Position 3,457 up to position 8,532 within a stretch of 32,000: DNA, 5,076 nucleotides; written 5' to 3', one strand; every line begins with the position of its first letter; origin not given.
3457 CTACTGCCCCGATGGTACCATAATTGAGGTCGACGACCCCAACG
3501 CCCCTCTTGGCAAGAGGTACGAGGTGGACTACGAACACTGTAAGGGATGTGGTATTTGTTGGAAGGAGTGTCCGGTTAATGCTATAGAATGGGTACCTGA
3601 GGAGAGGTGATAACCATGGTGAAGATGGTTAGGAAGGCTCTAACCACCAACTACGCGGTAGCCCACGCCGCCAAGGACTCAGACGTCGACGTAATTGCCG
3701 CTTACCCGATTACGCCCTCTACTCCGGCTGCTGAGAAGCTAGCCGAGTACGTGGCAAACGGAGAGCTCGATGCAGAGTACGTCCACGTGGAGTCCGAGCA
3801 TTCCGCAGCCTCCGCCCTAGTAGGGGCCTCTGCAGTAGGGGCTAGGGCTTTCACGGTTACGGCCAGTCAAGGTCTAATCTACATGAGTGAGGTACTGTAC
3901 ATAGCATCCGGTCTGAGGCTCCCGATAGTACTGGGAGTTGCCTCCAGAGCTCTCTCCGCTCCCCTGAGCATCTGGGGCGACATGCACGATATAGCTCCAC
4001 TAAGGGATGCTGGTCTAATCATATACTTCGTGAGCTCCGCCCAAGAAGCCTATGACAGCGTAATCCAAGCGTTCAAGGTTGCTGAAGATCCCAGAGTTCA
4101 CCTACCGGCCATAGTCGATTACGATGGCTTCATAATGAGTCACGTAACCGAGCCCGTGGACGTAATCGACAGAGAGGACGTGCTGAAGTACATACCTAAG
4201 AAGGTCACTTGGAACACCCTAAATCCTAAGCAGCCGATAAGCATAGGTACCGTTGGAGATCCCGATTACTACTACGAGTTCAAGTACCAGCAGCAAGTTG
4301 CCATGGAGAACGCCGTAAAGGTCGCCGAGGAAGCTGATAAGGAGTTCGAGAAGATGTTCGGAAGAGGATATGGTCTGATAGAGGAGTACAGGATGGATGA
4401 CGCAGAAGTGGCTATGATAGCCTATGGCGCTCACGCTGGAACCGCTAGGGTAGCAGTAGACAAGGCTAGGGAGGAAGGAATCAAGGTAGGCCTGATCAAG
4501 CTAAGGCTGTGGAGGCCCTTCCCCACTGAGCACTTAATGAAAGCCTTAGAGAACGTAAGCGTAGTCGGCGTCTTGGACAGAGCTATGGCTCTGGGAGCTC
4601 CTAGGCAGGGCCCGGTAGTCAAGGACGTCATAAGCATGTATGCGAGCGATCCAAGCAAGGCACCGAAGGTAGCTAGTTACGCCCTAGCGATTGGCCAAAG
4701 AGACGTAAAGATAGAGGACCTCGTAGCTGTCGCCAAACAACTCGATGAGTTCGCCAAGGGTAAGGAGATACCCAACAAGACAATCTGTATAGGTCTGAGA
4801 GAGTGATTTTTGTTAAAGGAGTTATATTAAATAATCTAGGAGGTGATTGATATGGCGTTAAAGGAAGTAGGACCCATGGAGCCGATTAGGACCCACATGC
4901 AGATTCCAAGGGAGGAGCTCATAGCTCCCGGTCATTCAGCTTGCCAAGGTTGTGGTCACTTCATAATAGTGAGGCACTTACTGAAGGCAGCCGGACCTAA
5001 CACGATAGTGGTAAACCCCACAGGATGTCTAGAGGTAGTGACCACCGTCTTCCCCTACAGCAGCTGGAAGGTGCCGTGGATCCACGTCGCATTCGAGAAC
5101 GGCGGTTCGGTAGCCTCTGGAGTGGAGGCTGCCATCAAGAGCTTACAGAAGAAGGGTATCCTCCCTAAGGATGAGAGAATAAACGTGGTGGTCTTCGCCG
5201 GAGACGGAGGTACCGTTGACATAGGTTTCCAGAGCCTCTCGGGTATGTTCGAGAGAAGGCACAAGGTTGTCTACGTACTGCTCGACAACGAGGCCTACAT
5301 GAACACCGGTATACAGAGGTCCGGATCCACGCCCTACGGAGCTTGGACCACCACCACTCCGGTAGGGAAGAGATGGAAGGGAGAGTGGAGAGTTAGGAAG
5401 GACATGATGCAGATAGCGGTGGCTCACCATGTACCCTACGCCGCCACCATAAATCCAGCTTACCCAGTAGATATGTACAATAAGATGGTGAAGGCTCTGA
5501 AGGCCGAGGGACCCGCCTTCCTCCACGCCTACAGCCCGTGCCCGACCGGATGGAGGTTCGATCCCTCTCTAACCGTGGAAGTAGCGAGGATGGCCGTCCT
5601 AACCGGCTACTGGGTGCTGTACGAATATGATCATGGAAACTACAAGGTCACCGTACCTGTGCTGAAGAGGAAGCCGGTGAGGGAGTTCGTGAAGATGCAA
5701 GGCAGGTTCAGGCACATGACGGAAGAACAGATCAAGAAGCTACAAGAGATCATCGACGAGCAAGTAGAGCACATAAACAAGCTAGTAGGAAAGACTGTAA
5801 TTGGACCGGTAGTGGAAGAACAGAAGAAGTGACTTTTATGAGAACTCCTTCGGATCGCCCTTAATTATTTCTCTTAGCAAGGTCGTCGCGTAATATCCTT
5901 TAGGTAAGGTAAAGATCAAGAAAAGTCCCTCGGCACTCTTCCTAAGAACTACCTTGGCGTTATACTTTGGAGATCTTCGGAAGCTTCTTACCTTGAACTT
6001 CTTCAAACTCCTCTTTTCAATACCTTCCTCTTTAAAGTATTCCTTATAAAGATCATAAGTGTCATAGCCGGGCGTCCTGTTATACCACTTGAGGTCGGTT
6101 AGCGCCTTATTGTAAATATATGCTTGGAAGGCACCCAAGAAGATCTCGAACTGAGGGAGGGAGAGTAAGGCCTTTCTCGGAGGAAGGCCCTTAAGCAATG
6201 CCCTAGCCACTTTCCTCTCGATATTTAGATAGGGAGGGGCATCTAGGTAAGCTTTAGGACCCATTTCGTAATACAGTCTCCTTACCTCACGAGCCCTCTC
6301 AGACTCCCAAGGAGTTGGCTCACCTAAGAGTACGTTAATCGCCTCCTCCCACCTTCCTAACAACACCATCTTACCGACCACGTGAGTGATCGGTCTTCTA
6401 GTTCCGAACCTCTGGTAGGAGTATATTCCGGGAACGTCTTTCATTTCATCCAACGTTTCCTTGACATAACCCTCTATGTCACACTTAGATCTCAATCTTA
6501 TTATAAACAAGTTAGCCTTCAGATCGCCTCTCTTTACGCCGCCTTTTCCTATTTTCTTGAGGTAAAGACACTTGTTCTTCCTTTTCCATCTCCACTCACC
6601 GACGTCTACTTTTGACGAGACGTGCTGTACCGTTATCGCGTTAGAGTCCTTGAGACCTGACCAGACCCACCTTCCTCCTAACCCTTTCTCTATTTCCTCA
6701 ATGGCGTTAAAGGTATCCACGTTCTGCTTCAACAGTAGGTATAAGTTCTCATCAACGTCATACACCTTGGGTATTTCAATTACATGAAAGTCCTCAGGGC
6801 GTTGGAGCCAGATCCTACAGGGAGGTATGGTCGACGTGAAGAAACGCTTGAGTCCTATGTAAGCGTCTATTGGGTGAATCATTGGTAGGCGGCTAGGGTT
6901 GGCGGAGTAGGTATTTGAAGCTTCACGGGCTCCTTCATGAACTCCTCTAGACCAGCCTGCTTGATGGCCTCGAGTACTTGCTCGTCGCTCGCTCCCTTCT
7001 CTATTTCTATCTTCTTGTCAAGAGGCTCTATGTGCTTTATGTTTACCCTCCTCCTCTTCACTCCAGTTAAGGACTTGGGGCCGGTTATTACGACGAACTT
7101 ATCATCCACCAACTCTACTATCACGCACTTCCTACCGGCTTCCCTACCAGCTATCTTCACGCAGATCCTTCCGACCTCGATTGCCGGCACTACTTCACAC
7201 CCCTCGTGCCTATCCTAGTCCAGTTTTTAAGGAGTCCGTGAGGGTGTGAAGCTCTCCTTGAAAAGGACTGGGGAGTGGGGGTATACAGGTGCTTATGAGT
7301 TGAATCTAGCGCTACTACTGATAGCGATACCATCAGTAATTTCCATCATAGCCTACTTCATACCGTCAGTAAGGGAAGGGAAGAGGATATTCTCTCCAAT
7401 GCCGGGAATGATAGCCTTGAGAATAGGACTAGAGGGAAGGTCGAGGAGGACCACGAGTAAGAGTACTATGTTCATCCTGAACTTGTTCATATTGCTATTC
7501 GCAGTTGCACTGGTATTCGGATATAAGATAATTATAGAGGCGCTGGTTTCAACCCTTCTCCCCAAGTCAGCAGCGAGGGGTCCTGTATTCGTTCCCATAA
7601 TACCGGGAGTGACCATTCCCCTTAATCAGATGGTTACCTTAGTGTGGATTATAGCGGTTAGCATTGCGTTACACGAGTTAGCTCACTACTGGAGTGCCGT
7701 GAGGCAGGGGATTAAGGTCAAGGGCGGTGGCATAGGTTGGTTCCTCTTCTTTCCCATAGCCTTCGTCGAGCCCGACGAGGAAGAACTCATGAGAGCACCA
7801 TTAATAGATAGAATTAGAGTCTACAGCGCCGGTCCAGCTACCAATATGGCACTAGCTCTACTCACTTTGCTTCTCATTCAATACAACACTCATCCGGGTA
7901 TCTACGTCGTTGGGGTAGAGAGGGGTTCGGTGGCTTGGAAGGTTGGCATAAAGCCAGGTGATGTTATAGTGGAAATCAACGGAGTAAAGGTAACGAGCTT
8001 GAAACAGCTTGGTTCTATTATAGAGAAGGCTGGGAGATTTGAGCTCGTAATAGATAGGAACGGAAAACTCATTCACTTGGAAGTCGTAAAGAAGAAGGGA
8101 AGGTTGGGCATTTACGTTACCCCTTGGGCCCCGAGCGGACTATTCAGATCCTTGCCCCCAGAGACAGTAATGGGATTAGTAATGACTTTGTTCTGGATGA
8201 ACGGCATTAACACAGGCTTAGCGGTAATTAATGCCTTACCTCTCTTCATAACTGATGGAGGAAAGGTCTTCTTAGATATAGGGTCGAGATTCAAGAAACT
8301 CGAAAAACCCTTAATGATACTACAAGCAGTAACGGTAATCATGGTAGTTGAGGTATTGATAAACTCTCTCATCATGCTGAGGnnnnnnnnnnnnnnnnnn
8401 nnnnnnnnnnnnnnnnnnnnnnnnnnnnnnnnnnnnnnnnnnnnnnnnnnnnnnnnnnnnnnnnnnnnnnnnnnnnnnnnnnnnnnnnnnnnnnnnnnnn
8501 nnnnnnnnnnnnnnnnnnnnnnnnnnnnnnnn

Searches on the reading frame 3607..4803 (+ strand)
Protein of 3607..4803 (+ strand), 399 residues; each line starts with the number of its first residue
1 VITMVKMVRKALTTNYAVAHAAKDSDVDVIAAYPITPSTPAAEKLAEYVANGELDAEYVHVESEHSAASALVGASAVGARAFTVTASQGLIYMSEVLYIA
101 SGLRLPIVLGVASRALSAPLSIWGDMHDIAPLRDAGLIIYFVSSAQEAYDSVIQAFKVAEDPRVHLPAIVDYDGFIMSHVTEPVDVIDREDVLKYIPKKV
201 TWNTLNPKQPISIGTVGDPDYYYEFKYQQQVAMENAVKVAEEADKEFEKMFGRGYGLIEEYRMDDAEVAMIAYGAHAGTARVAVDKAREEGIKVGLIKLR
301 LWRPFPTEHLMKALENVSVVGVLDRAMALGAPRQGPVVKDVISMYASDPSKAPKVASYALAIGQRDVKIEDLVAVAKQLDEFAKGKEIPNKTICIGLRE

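Call 11: find_related_loci(query=window:3607-4803:+, collection=genome_contigs, flank=10000)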
Query window:3607-4803:+ (399 aa) in genome_contigs; peptide patterns used: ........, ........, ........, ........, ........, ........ (x = any residue, [..] = any of these).
46 stretches matched a pattern; 2 encode a relative of the query (tblastn E <= 1e-3); 2 distinct loci.
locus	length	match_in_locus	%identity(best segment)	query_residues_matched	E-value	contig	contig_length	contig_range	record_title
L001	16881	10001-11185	82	4-399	0e+0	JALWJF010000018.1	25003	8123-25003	MAG: Desulfurococcales archaeon isolate M17_metabat1_scaf2bin.034 M17_NODE_1388_length_25003_cov_1.919280, whole genome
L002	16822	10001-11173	81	9-399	0e+0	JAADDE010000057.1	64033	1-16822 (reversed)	MAG: Thermoproteota archaeon isolate L_MaxBin.089 contig-127_179, whole genome shotgun sequence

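Call 14: search_protein_families(library=pfam, proteins=[L001:5162-9064:+, L002:5577-9062:+], max_evalue=1)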
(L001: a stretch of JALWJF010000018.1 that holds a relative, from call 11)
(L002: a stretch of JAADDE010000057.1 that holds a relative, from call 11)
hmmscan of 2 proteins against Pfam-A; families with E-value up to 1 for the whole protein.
L001:5162-9064:+ (1301 aa): 0 families

L002:5577-9062:+ (1162 aa): 0 families

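Call 15: search_protein_families(library=ncbifam, proteins=[L001:5162-9064:+, L002:5577-9062:+], max_evalue=1)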
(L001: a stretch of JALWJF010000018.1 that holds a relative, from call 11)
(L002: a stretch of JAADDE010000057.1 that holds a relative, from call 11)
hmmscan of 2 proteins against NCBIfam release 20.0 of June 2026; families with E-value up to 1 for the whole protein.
L001:5162-9064:+ (1301 aa): 0 families

L002:5577-9062:+ (1162 aa): 0 families

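Call 21: find_homologous_proteins(query=L002:5577-6596:+)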
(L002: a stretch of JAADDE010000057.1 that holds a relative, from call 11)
Query L002:5577-6596:+: 8000 candidates shared short words with the query, none scored E <= 0.001.

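Call 24: find_homologous_proteins(query=A1, max_evalue=0.01)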
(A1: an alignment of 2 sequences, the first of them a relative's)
Query A1 (2 sequences): 8000 candidates shared short words with the query, none scored E <= 0.01.

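Call 34: search_solved_structures(query=A1, max_evalue=10)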
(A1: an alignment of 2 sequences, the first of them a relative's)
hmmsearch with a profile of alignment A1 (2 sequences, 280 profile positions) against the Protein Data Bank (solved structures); distinct sequences matched with E-value up to 10: 10.
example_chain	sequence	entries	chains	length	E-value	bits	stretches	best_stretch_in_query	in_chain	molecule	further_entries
9wp3_A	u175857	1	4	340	0.77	12.6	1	141-199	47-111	cGMP-dependent 3',5'-cyclic phosphodiesterase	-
6c7d_A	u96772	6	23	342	0.78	12.6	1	141-199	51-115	cGMP-dependent 3',5'-cyclic phosphodiesterase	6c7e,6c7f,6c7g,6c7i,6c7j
4htx_A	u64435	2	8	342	0.78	12.6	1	141-199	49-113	cGMP-dependent 3',5'-cyclic phosphodiesterase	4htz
5tz3_A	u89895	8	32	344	0.79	12.6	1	141-199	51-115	cGMP-dependent 3',5'-cyclic phosphodiesterase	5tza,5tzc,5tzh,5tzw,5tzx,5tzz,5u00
3itm_A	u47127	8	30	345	0.79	12.5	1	141-199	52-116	cGMP-dependent 3',5'-cyclic phosphodiesterase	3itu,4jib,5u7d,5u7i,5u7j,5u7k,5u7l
1z1l_A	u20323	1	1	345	0.79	12.5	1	141-199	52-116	cGMP-dependent 3',5'-cyclic phosphodiesterase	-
5vp0_A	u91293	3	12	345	0.79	12.5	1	141-199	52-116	cGMP-dependent 3',5'-cyclic phosphodiesterase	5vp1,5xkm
4c1i_A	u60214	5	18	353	0.81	12.5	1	141-199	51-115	CGMP-DEPENDENT 3', 5'-CYCLIC PHOSPHODIESTERASE | cGMP-dependent 3',5'-cyclic phosphodiesterase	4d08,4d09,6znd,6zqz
6ezf_A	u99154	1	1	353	0.82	12.5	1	141-199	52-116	cGMP-dependent 3',5'-cyclic phosphodiesterase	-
6b96_A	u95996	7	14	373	0.89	12.4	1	141-199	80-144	cGMP-dependent 3',5'-cyclic phosphodiesterase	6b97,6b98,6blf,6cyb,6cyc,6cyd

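Call 53: list_cluster_members(proteins=[L001:5162-9064:+, L002:5577-9062:+, L003:2923-6825:+])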
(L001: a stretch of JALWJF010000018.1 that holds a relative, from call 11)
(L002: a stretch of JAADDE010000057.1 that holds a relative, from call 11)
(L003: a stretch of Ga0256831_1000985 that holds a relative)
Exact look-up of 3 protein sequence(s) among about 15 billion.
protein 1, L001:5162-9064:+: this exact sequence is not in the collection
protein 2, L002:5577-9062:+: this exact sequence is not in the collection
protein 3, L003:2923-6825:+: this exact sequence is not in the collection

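Call 56: search_protein_families(library=pfam, proteins=[window:3607-4803:+], max_evalue=0.001)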
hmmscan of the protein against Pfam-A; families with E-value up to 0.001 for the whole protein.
window:3607-4803:+ (399 aa): 3 families
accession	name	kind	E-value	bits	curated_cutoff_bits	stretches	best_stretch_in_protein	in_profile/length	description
PF01855.24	POR_N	-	2.5e-68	230.7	27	1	20-244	1-230/231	Pyruvate flavodoxin/ferredoxin oxidoreductase, thiamine diP-bdg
PF17147.9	PFOR_II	-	2.2e-26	92.6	27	1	266-372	1-102/102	Pyruvate:ferredoxin oxidoreductase core domain II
PF02780.25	Transketolase_C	-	5.6e-06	26.7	25.9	1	264-325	8-69/124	Transketolase, C-terminal domain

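Call 62: find_encoding_contigs(protein=window:3607-4803:+, flank=10000, max_places=6)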
Protein window:3607-4803:+ (399 aa): no gene with exactly this product is on record in the collection.

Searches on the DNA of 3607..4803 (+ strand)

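Call 71: search_rna_families(source=L001, start=4950, end=5250, threshold=evalue, max_evalue=1, show_alignments=2)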
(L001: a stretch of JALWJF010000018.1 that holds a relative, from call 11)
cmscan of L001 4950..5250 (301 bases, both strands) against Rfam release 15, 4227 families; matches with E-value up to 1: 0.
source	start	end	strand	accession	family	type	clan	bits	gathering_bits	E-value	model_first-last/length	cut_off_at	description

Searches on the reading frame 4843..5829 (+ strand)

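Call 56: search_protein_families(library=pfam, proteins=[window:4843-5829:+], max_evalue=0.001)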
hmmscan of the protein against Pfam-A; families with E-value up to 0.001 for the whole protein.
window:4843-5829:+ (329 aa): 1 family
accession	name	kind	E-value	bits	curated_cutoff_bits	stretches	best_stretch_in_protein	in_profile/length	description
PF02775.26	TPP_enzyme_C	-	2e-20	73.5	21.9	1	60-228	2-150/151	Thiamine pyrophosphate enzyme, C-terminal TPP binding domain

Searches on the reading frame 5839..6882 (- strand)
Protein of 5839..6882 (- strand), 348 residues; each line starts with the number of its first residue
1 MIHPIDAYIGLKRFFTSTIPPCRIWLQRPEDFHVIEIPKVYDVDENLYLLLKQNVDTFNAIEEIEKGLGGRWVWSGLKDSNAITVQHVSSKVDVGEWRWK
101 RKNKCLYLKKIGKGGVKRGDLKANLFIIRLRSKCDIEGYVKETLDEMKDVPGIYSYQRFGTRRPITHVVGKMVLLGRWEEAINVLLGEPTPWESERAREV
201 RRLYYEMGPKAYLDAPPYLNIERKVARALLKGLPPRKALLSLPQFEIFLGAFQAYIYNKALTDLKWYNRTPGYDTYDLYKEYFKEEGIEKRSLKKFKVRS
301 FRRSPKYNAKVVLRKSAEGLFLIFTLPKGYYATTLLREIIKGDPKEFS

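Call 56: search_protein_families(library=pfam, proteins=[window:5839-6882:-], max_evalue=0.001)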
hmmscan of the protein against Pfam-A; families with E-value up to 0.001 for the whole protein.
window:5839-6882:- (348 aa): 1 family
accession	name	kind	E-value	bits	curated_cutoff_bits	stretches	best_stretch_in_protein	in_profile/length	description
PF01142.23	TruD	-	1.3e-51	176.2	27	2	27-262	20-278/412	tRNA pseudouridine synthase D (TruD)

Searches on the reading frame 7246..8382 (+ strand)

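Call 56: search_protein_families(library=pfam, proteins=[window:7246-8382:+], max_evalue=0.001)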
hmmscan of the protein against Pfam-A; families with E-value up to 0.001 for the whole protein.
window:7246-8382:+ (379 aa): 4 families
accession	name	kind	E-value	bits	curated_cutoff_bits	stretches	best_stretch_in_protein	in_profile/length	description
PF02163.28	Peptidase_M50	-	5.5e-23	81.9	27.2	1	133-367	3-215/221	Peptidase family M50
PF17820.7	PDZ_6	-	6.5e-12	45.4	27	1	221-267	2-50/54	PDZ domain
PF00595.29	PDZ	-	1.1e-07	32.6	23.2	1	217-254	25-62/81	PDZ domain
PF13180.12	PDZ_2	-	3.7e-07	30.8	27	1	214-278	9-76/80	PDZ domain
